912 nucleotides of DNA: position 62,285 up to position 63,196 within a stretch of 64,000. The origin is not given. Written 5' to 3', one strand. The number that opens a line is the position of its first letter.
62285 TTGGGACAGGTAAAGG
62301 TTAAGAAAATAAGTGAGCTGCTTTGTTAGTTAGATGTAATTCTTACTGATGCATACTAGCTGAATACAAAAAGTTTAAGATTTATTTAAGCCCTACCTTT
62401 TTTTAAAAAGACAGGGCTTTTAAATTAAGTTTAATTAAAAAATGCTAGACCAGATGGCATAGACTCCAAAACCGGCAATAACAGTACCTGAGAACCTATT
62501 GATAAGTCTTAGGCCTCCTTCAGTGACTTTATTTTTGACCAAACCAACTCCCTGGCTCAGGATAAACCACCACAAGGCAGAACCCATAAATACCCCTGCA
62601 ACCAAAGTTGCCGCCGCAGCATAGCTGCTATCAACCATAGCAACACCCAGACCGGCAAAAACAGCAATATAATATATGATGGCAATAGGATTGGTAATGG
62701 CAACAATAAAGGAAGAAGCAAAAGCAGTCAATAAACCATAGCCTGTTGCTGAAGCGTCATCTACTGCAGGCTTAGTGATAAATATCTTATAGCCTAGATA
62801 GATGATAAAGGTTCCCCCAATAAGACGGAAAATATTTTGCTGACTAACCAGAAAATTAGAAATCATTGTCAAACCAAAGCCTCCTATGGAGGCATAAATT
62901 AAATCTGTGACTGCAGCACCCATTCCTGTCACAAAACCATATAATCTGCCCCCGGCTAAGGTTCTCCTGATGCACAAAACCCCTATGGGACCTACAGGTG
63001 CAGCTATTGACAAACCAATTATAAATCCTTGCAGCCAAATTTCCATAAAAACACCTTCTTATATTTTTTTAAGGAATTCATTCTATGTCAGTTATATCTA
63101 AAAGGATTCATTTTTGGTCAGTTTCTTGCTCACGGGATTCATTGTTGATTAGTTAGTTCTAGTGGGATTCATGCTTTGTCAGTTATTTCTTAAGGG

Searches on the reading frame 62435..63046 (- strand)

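Call 69: search_protein_families(library=pfam, proteins=[window:62435-63046:-], max_evalue=0.00001)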
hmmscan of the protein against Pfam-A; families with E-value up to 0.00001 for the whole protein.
window:62435-63046:- (203 aa): 1 family
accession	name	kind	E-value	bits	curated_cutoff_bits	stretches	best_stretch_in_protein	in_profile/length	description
PF01810.24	LysE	-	2e-21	76.8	25.6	1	12-199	1-191/193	LysE type translocator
